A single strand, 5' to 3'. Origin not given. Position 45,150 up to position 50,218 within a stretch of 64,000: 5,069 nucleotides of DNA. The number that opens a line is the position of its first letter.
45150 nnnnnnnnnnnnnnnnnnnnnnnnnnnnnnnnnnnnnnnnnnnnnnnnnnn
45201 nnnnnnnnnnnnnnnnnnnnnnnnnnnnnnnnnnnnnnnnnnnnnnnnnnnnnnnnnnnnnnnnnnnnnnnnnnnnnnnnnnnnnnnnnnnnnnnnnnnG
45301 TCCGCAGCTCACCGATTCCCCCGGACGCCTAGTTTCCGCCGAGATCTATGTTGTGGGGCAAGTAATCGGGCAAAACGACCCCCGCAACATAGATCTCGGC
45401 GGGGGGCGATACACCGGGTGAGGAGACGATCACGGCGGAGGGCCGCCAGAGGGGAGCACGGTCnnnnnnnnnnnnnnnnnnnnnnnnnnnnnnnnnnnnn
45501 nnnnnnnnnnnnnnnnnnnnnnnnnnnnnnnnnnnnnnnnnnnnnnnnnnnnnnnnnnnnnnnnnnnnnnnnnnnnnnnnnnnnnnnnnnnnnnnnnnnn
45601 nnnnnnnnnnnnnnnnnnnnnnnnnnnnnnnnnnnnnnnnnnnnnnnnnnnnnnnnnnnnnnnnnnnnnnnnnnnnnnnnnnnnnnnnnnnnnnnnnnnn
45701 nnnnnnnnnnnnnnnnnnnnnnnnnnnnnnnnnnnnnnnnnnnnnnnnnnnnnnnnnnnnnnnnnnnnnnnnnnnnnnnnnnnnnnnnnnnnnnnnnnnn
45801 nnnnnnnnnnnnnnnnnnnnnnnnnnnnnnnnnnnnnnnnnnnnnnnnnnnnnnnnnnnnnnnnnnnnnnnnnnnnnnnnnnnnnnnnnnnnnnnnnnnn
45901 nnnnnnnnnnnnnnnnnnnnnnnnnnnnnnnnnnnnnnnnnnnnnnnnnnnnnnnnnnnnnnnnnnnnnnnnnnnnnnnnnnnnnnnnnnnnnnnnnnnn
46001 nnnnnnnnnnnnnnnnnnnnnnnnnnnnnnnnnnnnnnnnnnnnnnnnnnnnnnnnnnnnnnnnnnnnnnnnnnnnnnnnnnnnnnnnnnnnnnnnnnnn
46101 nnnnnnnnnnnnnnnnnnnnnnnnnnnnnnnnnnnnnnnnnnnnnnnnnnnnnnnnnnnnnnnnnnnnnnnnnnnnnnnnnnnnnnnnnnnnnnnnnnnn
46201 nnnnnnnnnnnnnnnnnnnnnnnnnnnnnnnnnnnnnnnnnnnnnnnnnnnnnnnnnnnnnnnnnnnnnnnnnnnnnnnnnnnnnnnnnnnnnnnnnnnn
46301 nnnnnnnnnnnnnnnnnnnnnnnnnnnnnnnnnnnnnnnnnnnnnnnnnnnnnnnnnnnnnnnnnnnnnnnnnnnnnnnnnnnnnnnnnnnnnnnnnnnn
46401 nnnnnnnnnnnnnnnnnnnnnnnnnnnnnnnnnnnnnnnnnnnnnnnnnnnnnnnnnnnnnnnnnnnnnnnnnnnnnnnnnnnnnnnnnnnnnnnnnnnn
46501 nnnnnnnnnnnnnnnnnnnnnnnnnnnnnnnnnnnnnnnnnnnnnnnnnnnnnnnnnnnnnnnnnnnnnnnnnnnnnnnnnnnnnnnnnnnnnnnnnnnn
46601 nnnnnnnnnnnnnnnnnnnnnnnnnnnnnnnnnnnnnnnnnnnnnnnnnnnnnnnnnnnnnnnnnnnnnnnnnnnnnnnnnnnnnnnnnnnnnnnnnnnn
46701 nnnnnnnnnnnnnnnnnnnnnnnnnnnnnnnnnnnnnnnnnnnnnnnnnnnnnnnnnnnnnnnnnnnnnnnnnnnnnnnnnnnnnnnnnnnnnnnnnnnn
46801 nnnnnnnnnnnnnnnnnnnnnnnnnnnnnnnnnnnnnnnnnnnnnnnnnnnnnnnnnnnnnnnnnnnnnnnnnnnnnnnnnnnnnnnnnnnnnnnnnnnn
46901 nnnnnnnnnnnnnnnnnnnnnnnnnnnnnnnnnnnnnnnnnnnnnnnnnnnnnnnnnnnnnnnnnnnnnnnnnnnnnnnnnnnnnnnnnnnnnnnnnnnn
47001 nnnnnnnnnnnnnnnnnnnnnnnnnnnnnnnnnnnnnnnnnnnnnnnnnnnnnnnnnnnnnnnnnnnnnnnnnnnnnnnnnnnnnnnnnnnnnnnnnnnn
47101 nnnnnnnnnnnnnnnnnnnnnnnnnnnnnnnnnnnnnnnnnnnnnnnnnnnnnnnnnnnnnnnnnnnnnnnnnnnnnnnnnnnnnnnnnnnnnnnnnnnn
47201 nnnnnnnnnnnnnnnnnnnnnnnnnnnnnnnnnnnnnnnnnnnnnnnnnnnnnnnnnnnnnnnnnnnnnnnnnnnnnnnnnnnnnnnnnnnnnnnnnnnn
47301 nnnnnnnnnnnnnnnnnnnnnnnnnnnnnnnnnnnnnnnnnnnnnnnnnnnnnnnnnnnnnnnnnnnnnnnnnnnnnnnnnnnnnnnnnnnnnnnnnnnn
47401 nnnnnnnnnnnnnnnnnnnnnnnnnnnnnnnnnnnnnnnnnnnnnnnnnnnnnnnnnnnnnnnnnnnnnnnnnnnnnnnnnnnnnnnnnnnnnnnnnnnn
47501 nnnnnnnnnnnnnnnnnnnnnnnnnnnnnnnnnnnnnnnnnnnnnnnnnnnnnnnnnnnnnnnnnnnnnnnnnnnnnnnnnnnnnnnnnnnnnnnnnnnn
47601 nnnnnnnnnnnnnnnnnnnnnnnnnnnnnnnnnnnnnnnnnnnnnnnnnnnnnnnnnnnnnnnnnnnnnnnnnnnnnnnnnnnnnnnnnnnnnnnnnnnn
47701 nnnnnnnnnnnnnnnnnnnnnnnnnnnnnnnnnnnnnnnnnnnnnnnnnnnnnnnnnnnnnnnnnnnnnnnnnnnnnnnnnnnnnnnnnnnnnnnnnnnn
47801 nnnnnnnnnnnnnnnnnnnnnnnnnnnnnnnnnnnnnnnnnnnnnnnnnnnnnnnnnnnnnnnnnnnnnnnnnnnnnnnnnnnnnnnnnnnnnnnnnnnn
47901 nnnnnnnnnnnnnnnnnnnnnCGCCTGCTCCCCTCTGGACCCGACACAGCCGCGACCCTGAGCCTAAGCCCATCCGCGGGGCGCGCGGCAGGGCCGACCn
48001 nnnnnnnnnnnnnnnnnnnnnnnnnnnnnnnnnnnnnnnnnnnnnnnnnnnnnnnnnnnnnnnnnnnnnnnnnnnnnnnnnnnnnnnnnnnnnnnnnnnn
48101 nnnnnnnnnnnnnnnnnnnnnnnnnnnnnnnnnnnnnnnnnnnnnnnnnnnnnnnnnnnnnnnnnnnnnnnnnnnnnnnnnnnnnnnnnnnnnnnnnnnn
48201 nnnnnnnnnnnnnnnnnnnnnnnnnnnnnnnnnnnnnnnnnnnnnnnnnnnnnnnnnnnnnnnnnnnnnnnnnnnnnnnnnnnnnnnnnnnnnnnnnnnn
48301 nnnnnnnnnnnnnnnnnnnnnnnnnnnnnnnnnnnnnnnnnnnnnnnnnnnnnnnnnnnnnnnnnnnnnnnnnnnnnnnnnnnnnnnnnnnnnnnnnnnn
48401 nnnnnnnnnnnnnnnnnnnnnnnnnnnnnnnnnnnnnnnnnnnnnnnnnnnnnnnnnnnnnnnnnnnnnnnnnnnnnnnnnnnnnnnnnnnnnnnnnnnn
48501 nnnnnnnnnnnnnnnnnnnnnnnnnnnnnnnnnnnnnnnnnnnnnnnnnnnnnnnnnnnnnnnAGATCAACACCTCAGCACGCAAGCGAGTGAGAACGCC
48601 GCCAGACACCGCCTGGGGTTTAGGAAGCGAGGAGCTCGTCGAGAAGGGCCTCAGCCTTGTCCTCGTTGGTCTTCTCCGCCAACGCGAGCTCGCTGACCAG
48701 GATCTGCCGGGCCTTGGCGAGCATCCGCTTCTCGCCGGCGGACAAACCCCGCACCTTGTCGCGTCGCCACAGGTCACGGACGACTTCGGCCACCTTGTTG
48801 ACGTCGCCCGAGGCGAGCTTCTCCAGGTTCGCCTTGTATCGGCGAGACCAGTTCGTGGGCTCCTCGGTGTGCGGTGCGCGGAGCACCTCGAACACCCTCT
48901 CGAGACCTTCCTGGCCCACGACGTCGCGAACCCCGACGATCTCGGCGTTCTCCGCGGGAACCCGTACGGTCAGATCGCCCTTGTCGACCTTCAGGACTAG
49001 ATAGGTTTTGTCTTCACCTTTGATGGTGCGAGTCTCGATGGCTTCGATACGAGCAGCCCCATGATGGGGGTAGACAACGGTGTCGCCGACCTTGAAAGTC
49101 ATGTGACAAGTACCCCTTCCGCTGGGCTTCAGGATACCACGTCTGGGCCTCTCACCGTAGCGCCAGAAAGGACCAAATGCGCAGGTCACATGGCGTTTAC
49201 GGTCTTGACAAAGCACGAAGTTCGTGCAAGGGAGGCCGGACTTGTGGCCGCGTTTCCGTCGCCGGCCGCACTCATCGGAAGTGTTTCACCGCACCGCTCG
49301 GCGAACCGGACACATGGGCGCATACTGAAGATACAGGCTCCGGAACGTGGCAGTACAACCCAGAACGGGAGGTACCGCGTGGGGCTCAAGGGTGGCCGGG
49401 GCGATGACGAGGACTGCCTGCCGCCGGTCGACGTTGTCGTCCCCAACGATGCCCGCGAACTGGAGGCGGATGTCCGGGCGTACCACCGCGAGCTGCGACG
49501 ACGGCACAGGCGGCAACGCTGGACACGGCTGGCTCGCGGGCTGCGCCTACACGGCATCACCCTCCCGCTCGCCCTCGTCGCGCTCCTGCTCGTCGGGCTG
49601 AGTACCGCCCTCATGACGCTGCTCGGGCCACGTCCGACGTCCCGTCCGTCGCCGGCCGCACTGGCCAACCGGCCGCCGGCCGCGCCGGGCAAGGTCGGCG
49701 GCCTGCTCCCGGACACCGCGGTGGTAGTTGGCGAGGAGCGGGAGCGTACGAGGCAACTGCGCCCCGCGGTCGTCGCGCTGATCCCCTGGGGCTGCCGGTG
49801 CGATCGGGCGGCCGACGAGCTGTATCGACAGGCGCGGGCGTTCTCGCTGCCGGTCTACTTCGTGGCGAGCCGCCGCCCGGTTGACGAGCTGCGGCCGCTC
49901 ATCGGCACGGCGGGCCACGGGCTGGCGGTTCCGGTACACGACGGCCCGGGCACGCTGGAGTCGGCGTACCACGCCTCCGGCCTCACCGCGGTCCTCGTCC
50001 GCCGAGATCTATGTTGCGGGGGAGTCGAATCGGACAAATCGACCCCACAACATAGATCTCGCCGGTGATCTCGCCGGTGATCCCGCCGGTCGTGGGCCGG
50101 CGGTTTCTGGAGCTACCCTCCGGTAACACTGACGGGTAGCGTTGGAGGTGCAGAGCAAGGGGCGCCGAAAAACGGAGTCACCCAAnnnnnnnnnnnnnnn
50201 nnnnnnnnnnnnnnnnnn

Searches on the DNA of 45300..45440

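Call 71: search_rna_families(source=window, start=45300, end=45440, threshold=evalue, max_evalue=1)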
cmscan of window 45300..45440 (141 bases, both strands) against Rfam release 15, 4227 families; matches with E-value up to 1: 7.
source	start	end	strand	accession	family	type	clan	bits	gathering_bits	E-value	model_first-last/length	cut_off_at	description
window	45336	45402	+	RF03900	mir-9242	Gene; miRNA;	-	23.7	62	0.028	10-57/66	no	mir-9242 microRNA precursor family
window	45338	45400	+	RF00256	mir-196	Gene; miRNA;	-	22.9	55.4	0.0031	1-77/77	no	mir-196 microRNA precursor family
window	45371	45421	-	RF01793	ffh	Gene; sRNA;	-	21.2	35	0.035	1-52/52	no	ffh sRNA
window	45337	45401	-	RF03900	mir-9242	Gene; miRNA;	-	20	62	0.22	1-66/66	no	mir-9242 microRNA precursor family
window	45338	45400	-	RF00256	mir-196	Gene; miRNA;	-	19.6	55.4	0.028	1-77/77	no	mir-196 microRNA precursor family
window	45338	45400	-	RF03590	mir-2009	Gene; miRNA;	-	17.9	90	0.13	1-83/83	no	mir-2009 microRNA precursor family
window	45338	45400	+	RF00737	mir-322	Gene; miRNA;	-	16.7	62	0.45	13-65/84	no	mir-322 microRNA precursor family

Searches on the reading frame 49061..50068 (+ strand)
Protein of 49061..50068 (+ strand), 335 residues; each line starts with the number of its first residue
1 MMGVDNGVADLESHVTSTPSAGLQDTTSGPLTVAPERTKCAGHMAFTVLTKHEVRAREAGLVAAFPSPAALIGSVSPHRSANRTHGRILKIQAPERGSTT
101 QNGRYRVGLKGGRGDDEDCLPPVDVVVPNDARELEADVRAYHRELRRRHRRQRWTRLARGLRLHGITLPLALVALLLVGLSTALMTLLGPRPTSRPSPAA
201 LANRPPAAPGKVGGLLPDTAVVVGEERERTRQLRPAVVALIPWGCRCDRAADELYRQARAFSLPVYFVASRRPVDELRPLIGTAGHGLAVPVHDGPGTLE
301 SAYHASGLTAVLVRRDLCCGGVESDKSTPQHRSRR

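Call 17: search_protein_families(library=pfam, proteins=[window:49061-50068:+])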
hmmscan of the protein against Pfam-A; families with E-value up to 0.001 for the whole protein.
window:49061-50068:+ (335 aa): 0 families

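Call 44: find_homologous_proteins(query=window:49061-50068:+, max_evalue=0.001)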
Query window:49061-50068:+ (335 aa): 10 proteins with E <= 0.001 among 8000 candidates.
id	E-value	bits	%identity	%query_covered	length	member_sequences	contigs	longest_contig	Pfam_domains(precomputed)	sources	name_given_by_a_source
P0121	1.7e-145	503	100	68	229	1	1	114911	-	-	-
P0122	2.7e-83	298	70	63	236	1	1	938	-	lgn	-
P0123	6.3e-79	284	64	65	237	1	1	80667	-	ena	-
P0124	2.2e-71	259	60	64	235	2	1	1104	-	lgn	-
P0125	1.4e-66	243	63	60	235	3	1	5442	-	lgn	-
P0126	4.0e-50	189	46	62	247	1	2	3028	-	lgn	-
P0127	4.1e-35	140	44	57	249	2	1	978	-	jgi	jgi:hypothetical protein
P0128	1.3e-34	138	43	60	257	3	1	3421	-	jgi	jgi:hypothetical protein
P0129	5.2e-20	90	34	61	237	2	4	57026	-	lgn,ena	-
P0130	7.2e-10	57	55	19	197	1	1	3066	-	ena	-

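Call 46: find_encoding_contigs(protein=P0123, flank=10000, max_places=3)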
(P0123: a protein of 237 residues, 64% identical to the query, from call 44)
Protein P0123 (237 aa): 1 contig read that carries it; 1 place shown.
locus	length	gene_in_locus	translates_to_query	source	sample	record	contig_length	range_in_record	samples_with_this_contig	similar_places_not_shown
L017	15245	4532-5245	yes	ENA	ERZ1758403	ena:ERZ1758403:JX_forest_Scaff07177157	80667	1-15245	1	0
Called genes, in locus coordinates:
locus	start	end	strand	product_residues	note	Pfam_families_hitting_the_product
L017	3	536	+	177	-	?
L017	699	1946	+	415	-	PF09298:FAA_hydrolase_N, PF01557:FAA_hydrolase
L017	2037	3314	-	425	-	PF00067:p450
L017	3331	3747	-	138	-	PF02542:YgbB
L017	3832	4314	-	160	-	PF02559:CarD_TRCF_RID, PF21095:CarD_C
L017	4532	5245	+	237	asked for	-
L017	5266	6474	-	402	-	PF00195:Chal_sti_synt_N, PF02797:Chal_sti_synt_C, PF08541:ACP_syn_III_C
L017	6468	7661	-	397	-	PF02771:Acyl-CoA_dh_N, PF02770:Acyl-CoA_dh_M, PF00441:Acyl-CoA_dh_1, PF08028:Acyl-CoA_dh_2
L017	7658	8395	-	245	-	PF13489:Methyltransf_23, PF01209:Ubie_methyltran, PF05148:Methyltransf_8 (weak), PF13847:Methyltransf_31, PF08241:Methyltransf_11, PF08242:Methyltransf_12, PF13649:Methyltransf_25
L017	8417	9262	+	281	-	PF01040:UbiA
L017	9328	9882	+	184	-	PF04314:LpqE-like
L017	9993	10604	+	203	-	-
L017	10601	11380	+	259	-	PF00561:Abhydrolase_1, PF12146:Hydrolase_4, PF12697:Abhydrolase_6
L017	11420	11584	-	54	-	-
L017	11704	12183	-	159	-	PF00376:MerR, PF13411:MerR_1, PF09278:MerR-DNA-bind (weak)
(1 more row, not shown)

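Call 48: find_encoding_contigs(protein=P0122, flank=10000, max_places=3)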
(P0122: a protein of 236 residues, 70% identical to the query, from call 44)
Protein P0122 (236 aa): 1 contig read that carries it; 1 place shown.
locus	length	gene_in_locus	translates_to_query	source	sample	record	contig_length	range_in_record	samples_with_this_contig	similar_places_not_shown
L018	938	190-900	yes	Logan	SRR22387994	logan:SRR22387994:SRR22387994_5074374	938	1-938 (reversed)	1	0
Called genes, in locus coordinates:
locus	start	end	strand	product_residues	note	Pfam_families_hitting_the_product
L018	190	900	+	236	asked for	-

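Call 49: find_encoding_contigs(protein=P0125, flank=10000, max_places=3)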
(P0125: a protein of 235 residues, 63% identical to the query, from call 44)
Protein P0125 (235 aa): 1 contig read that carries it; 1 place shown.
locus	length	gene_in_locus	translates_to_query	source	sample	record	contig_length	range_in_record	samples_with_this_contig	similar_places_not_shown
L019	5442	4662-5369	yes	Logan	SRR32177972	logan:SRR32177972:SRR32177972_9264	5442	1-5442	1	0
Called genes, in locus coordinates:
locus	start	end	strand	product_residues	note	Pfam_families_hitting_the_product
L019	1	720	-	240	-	?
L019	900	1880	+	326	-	PF10935:DUF2637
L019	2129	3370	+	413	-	PF09298:FAA_hydrolase_N, PF01557:FAA_hydrolase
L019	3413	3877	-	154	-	PF02542:YgbB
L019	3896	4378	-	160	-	PF02559:CarD_TRCF_RID, PF21095:CarD_C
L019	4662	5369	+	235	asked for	-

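Call 72: find_encoding_contigs(protein=P0121, flank=10000, max_places=3)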
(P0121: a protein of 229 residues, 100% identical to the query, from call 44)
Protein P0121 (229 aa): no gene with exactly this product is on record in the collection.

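Call 74: find_encoding_contigs(protein=P0129, flank=10000, max_places=2)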
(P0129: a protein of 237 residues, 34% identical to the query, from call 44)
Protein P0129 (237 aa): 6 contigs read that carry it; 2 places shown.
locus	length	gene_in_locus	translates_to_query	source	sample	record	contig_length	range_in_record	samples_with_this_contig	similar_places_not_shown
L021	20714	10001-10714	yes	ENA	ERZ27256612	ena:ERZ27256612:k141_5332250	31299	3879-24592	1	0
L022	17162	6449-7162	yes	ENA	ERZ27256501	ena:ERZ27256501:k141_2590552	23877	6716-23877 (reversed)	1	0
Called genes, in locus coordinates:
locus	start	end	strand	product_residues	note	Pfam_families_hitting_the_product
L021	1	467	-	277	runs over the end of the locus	PF01471:PG_binding_1, PF03734:YkuD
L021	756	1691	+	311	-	PF03976:PPK2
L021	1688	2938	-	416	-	PF01135:PCMT, PF13649:Methyltransf_25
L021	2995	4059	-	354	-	PF08032:SpoU_sub_bind, PF00588:SpoU_methylase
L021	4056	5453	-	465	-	PF01406:tRNA-synt_1e, PF00133:tRNA-synt_1 (faint), PF09334:tRNA-synt_1g (weak), PF09190:DALR_2, PF23493:CysS_C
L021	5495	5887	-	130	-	PF01243:PNPOx_N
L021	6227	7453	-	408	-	PF20510:HgmA_N (faint), PF04209:HgmA_C (weak)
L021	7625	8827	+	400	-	-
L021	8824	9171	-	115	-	PF02542:YgbB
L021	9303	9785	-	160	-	PF02559:CarD_TRCF_RID, PF21095:CarD_C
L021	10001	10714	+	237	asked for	-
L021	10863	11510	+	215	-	PF04314:LpqE-like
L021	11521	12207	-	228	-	PF00072:Response_reg, PF00486:Trans_reg_C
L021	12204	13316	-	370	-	PF00512:HisKA, PF02518:HATPase_c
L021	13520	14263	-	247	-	PF00300:His_Phos_1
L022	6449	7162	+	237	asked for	-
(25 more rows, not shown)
